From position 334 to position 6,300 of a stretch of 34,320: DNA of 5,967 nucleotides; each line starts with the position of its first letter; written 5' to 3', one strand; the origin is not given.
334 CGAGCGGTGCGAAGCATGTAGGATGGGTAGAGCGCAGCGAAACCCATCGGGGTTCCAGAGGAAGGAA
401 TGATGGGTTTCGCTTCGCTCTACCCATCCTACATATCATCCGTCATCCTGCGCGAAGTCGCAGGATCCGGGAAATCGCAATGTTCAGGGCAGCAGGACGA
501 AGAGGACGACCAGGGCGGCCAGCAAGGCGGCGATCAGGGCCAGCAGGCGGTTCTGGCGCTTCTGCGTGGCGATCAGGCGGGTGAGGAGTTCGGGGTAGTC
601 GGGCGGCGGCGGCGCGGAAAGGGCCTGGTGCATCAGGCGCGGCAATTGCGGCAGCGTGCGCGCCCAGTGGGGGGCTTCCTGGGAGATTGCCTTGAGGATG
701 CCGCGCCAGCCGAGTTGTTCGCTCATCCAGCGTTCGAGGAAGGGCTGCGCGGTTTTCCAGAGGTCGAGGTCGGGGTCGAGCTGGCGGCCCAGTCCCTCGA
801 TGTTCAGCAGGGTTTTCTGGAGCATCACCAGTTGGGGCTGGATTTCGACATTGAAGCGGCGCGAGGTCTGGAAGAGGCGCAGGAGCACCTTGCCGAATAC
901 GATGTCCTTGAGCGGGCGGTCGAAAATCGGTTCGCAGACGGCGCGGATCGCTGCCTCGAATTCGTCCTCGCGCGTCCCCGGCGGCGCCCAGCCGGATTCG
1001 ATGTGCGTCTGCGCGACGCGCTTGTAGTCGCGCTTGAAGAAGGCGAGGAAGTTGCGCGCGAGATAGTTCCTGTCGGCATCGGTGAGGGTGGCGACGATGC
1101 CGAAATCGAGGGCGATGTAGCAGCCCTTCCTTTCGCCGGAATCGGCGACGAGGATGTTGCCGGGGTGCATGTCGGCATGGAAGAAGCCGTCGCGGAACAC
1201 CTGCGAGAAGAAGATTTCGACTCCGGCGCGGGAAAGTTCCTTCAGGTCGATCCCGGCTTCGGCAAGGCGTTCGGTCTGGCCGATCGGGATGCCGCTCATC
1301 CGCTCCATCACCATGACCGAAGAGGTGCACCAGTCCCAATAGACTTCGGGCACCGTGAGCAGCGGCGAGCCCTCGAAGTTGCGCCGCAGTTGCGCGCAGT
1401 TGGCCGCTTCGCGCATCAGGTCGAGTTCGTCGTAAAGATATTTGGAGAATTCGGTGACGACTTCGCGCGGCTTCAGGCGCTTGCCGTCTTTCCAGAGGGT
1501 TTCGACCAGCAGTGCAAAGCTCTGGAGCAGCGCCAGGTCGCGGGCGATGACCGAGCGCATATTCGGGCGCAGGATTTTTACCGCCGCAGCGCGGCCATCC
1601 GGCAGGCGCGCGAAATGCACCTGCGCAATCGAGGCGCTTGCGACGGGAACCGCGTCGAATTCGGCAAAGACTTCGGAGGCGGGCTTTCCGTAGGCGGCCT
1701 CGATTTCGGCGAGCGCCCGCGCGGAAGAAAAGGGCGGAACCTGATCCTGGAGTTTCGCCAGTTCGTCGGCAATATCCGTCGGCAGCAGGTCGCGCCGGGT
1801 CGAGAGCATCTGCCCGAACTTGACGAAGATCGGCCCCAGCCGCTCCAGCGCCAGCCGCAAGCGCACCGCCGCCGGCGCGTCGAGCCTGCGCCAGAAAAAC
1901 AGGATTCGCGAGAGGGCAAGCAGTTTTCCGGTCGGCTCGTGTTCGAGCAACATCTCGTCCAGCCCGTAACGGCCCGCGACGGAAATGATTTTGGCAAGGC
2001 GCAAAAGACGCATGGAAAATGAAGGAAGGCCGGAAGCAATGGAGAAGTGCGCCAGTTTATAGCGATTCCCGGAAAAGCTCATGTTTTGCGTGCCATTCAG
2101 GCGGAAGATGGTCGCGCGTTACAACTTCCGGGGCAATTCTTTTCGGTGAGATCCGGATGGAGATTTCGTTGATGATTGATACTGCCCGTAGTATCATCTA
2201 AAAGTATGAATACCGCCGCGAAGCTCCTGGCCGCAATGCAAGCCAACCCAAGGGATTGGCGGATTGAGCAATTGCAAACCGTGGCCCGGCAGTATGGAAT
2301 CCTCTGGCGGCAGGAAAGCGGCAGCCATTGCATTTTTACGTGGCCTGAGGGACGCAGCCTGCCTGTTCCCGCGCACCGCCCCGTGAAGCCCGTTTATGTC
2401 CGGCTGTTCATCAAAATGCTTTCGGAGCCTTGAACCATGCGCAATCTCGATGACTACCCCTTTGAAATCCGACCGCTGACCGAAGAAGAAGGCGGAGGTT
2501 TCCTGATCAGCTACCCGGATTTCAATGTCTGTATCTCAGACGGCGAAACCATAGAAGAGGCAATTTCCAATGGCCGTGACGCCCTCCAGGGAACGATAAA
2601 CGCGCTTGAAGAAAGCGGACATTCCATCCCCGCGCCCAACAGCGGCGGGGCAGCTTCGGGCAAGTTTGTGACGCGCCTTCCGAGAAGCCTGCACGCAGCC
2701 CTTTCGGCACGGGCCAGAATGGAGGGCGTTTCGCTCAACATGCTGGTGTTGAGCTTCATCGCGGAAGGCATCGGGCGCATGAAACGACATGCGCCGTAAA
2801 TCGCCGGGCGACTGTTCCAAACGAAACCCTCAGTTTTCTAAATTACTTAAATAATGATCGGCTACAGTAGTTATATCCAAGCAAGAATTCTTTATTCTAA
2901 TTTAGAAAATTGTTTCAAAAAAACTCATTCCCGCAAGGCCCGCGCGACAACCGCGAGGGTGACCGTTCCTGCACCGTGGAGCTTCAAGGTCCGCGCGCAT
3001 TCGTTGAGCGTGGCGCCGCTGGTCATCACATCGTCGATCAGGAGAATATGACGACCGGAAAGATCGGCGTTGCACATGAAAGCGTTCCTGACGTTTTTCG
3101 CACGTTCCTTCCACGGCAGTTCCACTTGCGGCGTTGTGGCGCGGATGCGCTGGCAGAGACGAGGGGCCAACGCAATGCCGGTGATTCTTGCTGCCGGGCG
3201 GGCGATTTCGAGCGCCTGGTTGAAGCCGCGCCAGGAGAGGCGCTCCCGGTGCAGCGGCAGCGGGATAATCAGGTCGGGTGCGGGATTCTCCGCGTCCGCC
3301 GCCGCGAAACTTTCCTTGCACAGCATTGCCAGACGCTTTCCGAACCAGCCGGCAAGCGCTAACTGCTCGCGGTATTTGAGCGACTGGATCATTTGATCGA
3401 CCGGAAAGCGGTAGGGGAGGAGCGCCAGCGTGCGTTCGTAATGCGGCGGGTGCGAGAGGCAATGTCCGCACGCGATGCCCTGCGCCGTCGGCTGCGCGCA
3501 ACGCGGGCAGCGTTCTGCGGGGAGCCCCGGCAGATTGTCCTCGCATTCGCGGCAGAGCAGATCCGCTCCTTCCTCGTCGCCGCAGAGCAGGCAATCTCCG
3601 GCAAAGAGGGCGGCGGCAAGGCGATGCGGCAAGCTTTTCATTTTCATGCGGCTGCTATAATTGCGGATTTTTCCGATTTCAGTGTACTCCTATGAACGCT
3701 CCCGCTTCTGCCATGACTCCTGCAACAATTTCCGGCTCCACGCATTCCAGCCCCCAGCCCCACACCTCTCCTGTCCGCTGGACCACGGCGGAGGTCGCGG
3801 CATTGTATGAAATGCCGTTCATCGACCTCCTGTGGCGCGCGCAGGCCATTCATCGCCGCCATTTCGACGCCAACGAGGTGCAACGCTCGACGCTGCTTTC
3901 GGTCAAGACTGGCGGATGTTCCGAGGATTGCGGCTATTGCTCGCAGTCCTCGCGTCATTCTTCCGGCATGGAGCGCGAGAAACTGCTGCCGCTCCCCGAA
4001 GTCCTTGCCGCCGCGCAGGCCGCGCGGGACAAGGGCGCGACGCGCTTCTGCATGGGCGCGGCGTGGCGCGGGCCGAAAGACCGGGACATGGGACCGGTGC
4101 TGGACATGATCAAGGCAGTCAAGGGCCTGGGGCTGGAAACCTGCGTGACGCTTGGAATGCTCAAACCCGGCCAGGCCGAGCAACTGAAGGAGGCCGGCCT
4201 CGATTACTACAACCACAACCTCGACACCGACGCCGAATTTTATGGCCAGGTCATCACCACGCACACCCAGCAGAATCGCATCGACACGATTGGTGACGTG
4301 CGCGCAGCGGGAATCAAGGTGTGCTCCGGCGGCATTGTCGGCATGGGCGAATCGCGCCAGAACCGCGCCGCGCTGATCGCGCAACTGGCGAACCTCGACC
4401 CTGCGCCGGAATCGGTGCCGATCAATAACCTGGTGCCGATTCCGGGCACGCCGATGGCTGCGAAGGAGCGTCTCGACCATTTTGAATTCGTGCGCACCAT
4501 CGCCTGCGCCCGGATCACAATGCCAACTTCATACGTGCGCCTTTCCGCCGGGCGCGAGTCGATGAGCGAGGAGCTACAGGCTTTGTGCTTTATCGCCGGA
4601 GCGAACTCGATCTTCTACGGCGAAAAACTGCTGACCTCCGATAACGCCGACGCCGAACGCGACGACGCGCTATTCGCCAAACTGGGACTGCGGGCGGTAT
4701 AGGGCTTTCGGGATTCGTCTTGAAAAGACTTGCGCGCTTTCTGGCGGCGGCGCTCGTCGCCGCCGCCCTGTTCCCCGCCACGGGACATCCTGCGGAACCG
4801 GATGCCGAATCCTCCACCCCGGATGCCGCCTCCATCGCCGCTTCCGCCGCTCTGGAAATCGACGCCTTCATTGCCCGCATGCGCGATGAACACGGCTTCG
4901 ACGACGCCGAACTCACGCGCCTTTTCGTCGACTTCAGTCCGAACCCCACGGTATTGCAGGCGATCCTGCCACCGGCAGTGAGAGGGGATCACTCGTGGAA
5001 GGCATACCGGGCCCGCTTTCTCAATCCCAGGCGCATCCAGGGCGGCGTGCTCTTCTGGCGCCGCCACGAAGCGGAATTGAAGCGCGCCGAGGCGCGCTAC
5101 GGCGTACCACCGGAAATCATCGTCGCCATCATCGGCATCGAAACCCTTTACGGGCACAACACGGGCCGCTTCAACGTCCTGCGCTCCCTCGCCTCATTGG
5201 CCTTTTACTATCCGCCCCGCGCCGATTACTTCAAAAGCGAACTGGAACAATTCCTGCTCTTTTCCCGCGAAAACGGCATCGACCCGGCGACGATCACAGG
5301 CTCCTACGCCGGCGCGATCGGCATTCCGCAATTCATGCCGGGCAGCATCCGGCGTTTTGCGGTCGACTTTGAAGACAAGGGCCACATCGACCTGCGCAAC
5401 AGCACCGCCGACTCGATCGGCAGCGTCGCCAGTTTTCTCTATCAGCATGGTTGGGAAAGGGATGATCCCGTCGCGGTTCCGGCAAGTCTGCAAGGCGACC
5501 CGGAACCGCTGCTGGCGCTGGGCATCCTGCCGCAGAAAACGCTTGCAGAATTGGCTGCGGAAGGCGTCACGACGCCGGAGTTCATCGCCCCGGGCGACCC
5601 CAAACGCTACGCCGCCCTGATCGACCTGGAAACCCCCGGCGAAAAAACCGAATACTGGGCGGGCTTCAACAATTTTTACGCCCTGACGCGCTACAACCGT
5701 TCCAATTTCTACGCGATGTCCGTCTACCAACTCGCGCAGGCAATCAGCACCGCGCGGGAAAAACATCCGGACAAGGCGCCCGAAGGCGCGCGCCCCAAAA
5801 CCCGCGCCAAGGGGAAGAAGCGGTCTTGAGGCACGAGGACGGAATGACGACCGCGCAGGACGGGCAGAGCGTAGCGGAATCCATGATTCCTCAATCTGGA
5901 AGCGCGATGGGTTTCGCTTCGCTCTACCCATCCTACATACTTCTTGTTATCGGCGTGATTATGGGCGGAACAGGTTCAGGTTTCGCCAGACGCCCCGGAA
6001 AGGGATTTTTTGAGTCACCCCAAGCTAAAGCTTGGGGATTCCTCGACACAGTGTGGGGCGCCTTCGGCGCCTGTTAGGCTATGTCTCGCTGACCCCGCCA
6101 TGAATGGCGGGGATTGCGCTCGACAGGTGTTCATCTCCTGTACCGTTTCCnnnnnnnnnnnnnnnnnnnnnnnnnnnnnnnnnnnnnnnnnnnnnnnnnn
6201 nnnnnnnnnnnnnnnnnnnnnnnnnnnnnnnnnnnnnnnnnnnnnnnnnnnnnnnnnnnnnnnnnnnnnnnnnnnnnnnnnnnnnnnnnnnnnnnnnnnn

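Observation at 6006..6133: Family B multi-hairpin repeat (4 copies) that donates the C-terminal 38 codons and stop codon of rtcR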

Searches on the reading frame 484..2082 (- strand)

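Call 11: search_protein_families(library=pfam, proteins=[window:484-2082:-])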
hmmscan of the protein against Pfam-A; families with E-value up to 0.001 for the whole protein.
window:484-2082:- (532 aa): 1 family
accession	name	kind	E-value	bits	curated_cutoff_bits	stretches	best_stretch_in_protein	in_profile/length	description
PF03109.22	ABC1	-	1e-76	257.7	22.9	1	110-359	1-243/244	ABC1 atypical kinase-like domain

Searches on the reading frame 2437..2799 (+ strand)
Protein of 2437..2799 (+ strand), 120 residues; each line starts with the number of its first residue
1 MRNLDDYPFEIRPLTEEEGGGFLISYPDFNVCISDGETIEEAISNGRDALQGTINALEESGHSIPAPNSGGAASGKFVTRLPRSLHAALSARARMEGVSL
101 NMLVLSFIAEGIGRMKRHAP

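Call 47: search_protein_families(library=pfam, proteins=[window:2437-2799:+], max_evalue=0.01)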
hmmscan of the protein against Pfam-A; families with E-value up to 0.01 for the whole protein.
window:2437-2799:+ (120 aa): 2 families
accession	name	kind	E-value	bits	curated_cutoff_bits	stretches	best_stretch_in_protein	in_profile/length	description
PF05534.18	HicB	-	4.9e-09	36.4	21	1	72-105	15-48/51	HicB family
PF15919.11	HicB_lk_antitox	-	3.9e-08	33.9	27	1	17-69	8-60/123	HicB_like antitoxin of bacterial toxin-antitoxin system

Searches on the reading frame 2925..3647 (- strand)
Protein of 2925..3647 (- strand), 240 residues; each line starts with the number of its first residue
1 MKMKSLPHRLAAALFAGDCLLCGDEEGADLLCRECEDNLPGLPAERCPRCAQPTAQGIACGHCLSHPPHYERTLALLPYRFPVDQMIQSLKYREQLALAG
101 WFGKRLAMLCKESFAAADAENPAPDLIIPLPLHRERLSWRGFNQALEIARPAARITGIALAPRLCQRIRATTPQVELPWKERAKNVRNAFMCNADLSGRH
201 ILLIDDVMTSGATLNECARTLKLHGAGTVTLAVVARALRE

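Call 11: search_protein_families(library=pfam, proteins=[window:2925-3647:-])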
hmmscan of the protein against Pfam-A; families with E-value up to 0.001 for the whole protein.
window:2925-3647:- (240 aa): 2 families
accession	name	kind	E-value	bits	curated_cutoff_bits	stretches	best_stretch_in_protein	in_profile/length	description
PF18912.6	DZR_2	-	6.7e-09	35.9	27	1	12-64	3-56/56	Double zinc ribbon domain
PF00156.33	Pribosyltran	-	1.2e-07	31.6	26.3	1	194-236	83-125/158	Phosphoribosyl transferase domain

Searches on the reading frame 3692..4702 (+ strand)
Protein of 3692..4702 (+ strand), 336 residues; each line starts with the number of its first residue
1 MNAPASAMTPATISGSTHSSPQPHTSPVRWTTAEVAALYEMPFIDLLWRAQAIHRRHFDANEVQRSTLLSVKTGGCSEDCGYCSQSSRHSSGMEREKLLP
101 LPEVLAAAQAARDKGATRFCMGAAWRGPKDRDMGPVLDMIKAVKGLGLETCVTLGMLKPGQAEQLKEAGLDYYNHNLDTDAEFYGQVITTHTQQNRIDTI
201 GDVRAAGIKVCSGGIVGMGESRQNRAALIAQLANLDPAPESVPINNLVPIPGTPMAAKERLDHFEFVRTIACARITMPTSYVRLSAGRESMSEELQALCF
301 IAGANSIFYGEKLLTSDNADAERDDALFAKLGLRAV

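Call 11: search_protein_families(library=pfam, proteins=[window:3692-4702:+])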
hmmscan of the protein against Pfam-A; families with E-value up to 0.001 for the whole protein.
window:3692-4702:+ (336 aa): 2 families
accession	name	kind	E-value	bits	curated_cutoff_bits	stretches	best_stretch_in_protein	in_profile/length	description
PF06968.18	BATS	-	9e-29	99.9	22.2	1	243-333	1-87/88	Biotin and Thiamin Synthesis associated domain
PF04055.27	Radical_SAM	-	3.9e-20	73.1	29.5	1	72-228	3-162/166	Radical SAM superfamily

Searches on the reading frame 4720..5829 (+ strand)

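Call 11: search_protein_families(library=pfam, proteins=[window:4720-5829:+])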
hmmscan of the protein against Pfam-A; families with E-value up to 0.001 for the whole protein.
window:4720-5829:+ (369 aa): 1 family
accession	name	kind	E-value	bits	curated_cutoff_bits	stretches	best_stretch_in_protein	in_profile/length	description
PF13406.11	SLT_2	-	7.3e-91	304.8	24.3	1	47-340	6-292/292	Transglycosylase SLT domain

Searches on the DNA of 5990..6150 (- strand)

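Call 37: search_rna_families(source=window, start=5990, end=6150, threshold=evalue, max_evalue=10)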
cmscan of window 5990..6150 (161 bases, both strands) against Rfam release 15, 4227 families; matches with E-value up to 10: 12.
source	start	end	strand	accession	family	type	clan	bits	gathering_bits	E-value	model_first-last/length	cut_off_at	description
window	6092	6114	-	RF02656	sot0042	Gene; sRNA;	-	16.1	88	0.02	152-174/174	no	Sense overlapping transcript RNA 0042 (sot)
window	6094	6111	-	RF01322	CRISPR-DR9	Gene; CRISPR;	-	14.8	45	0.91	7-24/37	no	CRISPR RNA direct repeat element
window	6093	6112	-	RF00062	HgcC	Gene;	-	14.7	50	0.17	88-107/130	no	HgcC family RNA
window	6008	6090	+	RF02100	tfoR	Gene; sRNA;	-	12.9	70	0.78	1-101/101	no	Translational regulator of tfoXVC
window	6018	6037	-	RF00062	HgcC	Gene;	-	12.3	50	0.79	88-107/130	no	HgcC family RNA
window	6093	6112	-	RF01772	rnk_pseudo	Cis-reg; leader;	-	12.3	55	8.8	77-96/108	no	Pseudomonas rnk leader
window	6093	6112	+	RF01772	rnk_pseudo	Cis-reg; leader;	-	12.2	55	9.4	77-96/108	no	Pseudomonas rnk leader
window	6094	6111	+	RF01322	CRISPR-DR9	Gene; CRISPR;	-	11.6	45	7.8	7-24/37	no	CRISPR RNA direct repeat element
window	6086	6150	-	RF02770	Ysr224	Gene; sRNA;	-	11.3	70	4.7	32-107/107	5'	Yersinia sRNA 224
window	6057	6071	+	RF01839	eeev_FSE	Cis-reg; frameshift_element;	-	10.9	80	8.9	30-44/73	no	eastern equine encephalitis ribosomal frameshift element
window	5990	6058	-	RF01405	STnc490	Gene; sRNA;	-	10.5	56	6.6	1-73/124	3'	STnc490 Hfq binding RNA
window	6081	6150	+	RF02656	sot0042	Gene; sRNA;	-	9.4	88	2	1-72/174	3'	Sense overlapping transcript RNA 0042 (sot)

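Call 48: search_dna_similar(query=window:6000-6140:-, collection=plasmids, mode=distant, max_evalue=0.01)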
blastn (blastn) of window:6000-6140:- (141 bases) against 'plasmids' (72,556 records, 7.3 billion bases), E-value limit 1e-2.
No match.

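Call 49: search_dna_similar(query=window:6000-6140:-, collection=phages, mode=distant, max_evalue=0.01)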
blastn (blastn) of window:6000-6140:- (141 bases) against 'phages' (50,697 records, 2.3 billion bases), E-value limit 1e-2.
No match.
